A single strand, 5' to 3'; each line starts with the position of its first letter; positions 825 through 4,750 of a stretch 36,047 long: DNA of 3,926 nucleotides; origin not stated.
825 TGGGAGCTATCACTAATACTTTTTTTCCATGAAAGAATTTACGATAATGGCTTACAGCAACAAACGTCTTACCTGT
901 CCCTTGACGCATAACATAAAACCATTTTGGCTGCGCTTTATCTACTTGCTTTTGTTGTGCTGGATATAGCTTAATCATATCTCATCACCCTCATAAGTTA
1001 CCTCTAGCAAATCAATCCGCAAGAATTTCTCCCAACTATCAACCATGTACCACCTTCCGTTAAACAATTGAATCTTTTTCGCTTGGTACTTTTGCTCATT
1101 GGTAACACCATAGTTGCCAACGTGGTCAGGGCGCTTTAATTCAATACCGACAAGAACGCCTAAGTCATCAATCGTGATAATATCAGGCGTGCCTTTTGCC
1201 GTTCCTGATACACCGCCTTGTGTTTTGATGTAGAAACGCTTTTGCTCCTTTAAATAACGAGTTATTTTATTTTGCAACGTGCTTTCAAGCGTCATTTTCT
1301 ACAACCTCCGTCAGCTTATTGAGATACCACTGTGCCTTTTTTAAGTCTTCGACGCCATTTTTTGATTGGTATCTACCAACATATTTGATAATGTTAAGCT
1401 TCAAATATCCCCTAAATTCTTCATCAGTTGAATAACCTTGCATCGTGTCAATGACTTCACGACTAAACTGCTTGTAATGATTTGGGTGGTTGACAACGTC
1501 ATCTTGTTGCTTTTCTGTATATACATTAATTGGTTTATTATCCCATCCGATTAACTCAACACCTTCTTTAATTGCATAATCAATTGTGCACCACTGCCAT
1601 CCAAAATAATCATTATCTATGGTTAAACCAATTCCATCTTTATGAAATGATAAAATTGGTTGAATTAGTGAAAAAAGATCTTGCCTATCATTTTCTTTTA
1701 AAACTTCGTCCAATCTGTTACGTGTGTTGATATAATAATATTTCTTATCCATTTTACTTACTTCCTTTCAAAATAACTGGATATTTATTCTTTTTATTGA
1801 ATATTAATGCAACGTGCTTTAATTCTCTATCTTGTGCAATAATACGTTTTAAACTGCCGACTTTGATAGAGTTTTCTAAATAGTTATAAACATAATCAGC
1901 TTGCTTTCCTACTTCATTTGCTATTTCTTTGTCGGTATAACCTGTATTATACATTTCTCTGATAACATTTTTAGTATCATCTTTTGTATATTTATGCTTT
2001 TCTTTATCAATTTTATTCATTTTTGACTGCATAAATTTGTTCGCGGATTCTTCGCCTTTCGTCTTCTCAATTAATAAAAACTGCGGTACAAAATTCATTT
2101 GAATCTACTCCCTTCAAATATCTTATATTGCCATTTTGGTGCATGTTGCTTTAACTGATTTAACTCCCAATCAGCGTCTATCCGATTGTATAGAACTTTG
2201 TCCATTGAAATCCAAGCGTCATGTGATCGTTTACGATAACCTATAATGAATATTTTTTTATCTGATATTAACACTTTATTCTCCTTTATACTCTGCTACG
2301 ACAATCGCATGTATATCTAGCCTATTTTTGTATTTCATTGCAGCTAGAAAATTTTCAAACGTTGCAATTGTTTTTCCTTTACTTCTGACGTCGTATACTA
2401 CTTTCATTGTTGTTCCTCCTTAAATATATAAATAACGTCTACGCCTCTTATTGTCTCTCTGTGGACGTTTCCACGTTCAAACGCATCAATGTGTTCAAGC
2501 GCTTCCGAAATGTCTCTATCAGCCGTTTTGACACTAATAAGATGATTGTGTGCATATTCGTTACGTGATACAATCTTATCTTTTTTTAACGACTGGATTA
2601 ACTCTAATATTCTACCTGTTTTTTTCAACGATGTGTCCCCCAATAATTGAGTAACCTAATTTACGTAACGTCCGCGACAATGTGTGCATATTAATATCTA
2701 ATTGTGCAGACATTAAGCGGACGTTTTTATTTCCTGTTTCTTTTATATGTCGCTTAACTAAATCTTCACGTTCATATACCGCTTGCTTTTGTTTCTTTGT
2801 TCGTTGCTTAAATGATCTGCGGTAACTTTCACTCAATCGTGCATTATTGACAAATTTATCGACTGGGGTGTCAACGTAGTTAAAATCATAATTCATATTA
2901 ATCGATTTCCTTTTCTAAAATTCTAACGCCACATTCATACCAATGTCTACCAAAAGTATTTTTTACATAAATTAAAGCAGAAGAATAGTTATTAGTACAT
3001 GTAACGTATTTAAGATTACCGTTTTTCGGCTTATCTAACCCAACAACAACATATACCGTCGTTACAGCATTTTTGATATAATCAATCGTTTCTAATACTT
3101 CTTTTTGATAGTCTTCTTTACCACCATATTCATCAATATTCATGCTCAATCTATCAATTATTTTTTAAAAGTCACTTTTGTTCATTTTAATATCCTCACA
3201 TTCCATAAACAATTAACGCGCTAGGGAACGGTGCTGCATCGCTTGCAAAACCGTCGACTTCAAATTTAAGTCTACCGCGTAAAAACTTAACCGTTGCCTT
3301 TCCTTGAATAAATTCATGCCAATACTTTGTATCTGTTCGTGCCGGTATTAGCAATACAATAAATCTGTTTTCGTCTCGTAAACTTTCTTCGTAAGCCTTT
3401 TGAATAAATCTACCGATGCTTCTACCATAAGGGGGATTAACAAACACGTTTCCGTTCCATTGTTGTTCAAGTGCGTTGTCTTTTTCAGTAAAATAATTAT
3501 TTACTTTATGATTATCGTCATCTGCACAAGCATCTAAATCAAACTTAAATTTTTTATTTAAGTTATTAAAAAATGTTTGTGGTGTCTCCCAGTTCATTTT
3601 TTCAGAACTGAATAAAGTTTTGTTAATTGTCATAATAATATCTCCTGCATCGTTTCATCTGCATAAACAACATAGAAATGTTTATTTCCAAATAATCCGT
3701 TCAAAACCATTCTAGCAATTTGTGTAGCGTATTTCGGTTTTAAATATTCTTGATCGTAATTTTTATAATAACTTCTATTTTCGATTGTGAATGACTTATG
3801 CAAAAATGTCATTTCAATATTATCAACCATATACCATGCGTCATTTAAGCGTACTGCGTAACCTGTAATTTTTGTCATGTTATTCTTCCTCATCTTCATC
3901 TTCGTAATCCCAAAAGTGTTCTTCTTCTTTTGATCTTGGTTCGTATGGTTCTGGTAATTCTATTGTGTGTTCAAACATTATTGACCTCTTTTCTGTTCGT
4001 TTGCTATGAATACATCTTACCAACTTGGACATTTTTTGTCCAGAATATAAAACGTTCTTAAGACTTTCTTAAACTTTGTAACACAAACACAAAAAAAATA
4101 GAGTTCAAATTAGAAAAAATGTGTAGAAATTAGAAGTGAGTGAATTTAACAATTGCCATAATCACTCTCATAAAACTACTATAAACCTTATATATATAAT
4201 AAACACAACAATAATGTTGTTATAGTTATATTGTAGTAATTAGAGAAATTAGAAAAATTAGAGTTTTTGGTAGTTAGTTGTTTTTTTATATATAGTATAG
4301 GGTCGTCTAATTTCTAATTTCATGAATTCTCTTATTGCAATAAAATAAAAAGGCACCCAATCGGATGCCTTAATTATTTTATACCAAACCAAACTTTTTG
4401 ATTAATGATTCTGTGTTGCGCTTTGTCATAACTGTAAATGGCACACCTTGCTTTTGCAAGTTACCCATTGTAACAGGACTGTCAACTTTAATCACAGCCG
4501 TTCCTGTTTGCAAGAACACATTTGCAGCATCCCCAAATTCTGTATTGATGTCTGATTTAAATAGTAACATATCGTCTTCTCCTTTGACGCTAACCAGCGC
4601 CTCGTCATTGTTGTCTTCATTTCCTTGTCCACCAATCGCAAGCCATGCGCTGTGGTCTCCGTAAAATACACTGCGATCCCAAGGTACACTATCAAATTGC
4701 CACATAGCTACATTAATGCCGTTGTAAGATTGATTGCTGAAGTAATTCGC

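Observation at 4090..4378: Control region A is an inverted paralogue of region B, so a late-promoter copy points against the end of the late operon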

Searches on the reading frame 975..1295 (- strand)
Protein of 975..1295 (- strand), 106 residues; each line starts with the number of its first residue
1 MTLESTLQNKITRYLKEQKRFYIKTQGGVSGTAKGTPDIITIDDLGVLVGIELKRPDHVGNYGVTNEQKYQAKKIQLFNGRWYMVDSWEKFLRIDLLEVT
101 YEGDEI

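Call 19: search_protein_families(library=phrogs, proteins=[window:975-1295:-], max_evalue=0.01)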
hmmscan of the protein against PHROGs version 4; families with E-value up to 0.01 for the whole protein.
window:975-1295:- (106 aa): 1 family
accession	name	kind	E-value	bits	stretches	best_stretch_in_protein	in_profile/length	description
phrog_93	-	DNA, RNA and nucleotide metabolism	3.8e-10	40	1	1-94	351-437/613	endonuclease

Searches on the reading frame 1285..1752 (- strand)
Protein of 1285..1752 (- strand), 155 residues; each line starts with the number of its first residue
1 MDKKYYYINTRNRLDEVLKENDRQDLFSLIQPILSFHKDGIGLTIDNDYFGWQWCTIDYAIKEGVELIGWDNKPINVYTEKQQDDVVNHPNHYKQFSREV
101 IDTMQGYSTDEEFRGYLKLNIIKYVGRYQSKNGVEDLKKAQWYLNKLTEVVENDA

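Call 19: search_protein_families(library=phrogs, proteins=[window:1285-1752:-], max_evalue=0.01)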
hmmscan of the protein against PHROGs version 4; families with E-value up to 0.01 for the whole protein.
window:1285-1752:- (155 aa): 19 families
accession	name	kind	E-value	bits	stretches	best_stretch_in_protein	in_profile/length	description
phrog_236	-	other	1.3e-26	95.2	1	78-154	232-308/431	nucleotide kinase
phrog_1689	-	other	2.2e-24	87.7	1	78-154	159-237/243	nucleotide kinase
phrog_4943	-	unknown function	1.5e-23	85.1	1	76-153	80-161/166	-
phrog_23238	-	unknown function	1.1e-21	78.5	1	72-154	114-196/196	-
phrog_4897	-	other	1.5e-19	71.8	1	76-154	104-183/186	kinase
phrog_4472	-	other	2.8e-16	60.3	1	80-154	7-80/100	nucleotide kinase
phrog_10602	-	other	1.7e-14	55.2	1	82-153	94-165/168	nucleotide kinase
phrog_11324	-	other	6.3e-14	53.7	1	81-150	5-70/139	nucleotide kinase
phrog_2585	-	other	1.4e-12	49.4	1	75-148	86-164/175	nucleotide kinase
phrog_2387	-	other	3.3e-11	44.6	1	85-152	3-72/147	nucleotide kinase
phrog_5839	-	unknown function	1.4e-09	39.1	1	83-153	4-69/128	-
phrog_18538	-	unknown function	1.2e-08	36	1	85-151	3-71/159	-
phrog_4824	-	unknown function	1.6e-06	29.2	1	89-146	8-58/128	-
phrog_2781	-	unknown function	2.6e-06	28.7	1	77-146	167-239/253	-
phrog_26623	-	unknown function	1.5e-05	25.8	1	90-134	8-52/133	-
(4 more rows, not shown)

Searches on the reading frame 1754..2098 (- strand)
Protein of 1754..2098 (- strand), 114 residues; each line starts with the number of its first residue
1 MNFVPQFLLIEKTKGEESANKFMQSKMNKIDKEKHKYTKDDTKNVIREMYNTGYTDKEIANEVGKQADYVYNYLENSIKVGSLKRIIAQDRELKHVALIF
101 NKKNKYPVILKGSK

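Call 19: search_protein_families(library=phrogs, proteins=[window:1754-2098:-], max_evalue=0.01)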
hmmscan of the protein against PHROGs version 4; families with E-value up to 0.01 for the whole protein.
window:1754-2098:- (114 aa): 9 families
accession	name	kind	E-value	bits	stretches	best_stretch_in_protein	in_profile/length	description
phrog_323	-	transcription regulation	0.00014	22.5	1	25-87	137-198/319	transcriptional regulator, D5-like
phrog_33954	-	unknown function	0.00045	21.6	1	43-92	29-79/91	-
phrog_7067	-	head and packaging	0.00094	20.3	1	38-76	16-54/56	terminase small subunit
phrog_3855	-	DNA, RNA and nucleotide metabolism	0.0011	20.4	1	36-86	63-112/115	HTH DNA binding protein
phrog_3910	-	transcription regulation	0.0014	18.6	1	24-75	55-107/356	transcriptional regulator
phrog_4538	-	unknown function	0.0023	17.9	1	17-91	333-397/447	-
phrog_8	-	transcription regulation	0.0045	17.5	1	20-80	56-116/346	transcriptional regulator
phrog_2159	-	DNA, RNA and nucleotide metabolism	0.0047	17.3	1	34-76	161-202/365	ParB-like partition protein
phrog_36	-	transcription regulation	0.0072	16.9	0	21-75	124-177/220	transcriptional regulator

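Call 63: search_protein_families(library=pfam, proteins=[window:1754-2098:-], max_evalue=0.05)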
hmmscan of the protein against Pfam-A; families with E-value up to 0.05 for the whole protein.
window:1754-2098:- (114 aa): 5 families
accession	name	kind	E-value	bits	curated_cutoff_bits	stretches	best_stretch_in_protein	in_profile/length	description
PF06056.18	Terminase_5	-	0.003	17.9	20.3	1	43-75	3-35/58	Putative ATPase subunit of terminase (gpP-like)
PF14493.12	HTH_40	-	0.0071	17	27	1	47-102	6-63/89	Helix-turn-helix domain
PF24625.1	DUF7626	-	0.018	15.3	27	1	40-72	3-35/55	Domain of unknown function (DUF7626)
PF19551.4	DUF6074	-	0.026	15.2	27.2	1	29-75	27-73/83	Family of unknown function (DUF6074)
PF04539.22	Sigma70_r3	-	0.036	14.6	25.3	0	55-97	22-64/78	Sigma-70 region 3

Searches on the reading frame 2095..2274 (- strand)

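Call 19: search_protein_families(library=phrogs, proteins=[window:2095-2274:-], max_evalue=0.01)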
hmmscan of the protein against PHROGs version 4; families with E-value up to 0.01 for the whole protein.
window:2095-2274:- (59 aa): 1 family
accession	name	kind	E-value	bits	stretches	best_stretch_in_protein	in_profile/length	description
phrog_10077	-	unknown function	7.3e-07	30.2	1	1-57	1-56/72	-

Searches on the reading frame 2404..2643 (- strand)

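Call 19: search_protein_families(library=phrogs, proteins=[window:2404-2643:-], max_evalue=0.01)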
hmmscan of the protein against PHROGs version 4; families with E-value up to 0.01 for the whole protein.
window:2404-2643:- (79 aa): 1 family
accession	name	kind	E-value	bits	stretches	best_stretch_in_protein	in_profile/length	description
phrog_13162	-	transcription regulation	0.00057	21.3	1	7-54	2-49/69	transcriptional regulator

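Call 63: search_protein_families(library=pfam, proteins=[window:2404-2643:-], max_evalue=0.05)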
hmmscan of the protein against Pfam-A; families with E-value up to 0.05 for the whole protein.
window:2404-2643:- (79 aa): 1 family
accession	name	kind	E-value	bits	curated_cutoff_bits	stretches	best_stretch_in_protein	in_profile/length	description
PF24620.1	DUF7625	-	0.04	14.4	27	1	7-77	14-83/95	Domain of unknown function (DUF7625)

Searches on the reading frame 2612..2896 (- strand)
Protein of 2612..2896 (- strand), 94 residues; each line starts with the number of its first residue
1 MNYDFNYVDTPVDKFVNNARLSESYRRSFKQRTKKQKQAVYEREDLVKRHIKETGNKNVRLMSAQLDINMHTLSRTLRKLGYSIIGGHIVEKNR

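Call 19: search_protein_families(library=phrogs, proteins=[window:2612-2896:-], max_evalue=0.01)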
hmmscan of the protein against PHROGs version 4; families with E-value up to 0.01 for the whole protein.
window:2612-2896:- (94 aa): 1 family
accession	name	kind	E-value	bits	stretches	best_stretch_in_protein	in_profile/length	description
phrog_14092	-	unknown function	8.9e-05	23.9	1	18-90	17-89/89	-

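Call 63: search_protein_families(library=pfam, proteins=[window:2612-2896:-], max_evalue=0.05)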
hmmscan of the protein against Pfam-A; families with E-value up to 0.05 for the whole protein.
window:2612-2896:- (94 aa): 0 families

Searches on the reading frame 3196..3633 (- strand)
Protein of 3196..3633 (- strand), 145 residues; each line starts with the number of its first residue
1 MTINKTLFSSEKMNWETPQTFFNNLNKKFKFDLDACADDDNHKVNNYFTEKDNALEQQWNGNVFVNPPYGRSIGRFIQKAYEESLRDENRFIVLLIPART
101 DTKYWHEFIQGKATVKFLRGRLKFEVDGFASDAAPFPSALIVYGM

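Call 19: search_protein_families(library=phrogs, proteins=[window:3196-3633:-], max_evalue=0.01)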
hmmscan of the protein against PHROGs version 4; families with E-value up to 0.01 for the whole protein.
window:3196-3633:- (145 aa): 4 families
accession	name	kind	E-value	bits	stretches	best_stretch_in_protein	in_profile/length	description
phrog_111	-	other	1e-49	171.1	1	1-144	53-202/345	DNA methyltransferase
phrog_22740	-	unknown function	1.5e-23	84.1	1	4-80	3-82/99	-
phrog_6083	-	DNA, RNA and nucleotide metabolism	2.1e-12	48.1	1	88-143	3-65/94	DNA methylase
phrog_33262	-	moron, auxiliary metabolic gene and host takeover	3.6e-09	36.6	1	14-129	306-434/495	phosphoadenosine phosphosulfate reductase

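Call 29: find_related_loci(query=window:3196-3633:-, collection=viral_contigs, flank=6000)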
Query window:3196-3633:- (145 aa) in viral_contigs; peptide patterns used: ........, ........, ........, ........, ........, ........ (x = any residue, [..] = any of these).
8 stretches matched a pattern; 7 encode a relative of the query (tblastn E <= 1e-3); 7 distinct loci.
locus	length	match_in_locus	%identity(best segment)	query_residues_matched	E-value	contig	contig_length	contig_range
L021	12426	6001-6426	52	8-143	2e-47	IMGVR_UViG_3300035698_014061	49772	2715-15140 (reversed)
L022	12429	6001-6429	49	5-143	8e-42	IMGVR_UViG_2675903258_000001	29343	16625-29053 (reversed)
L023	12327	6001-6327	42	14-133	8e-23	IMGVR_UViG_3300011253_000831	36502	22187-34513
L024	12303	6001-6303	40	14-125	1e-21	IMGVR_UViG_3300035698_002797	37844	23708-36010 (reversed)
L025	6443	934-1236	40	14-125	3e-21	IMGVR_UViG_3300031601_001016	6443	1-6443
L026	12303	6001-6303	36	14-125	2e-18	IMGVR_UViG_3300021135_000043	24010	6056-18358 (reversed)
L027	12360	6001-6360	34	14-132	3e-18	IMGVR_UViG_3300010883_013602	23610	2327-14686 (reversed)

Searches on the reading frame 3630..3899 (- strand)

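Call 19: search_protein_families(library=phrogs, proteins=[window:3630-3899:-], max_evalue=0.01)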
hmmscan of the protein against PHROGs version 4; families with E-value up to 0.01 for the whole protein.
window:3630-3899:- (89 aa): 2 families
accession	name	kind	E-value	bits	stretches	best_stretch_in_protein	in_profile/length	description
phrog_13153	-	unknown function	1.7e-06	29.1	1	8-69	1-62/83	-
phrog_10221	-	unknown function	0.0076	17.6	1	14-88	6-78/78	-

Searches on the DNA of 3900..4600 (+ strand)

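Call 5: search_dna_similar(query=window:3900-4600:+, collection=phages, mode=distant, max_rows=30)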
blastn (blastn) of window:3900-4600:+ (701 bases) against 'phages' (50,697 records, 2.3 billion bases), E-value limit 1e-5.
No match.
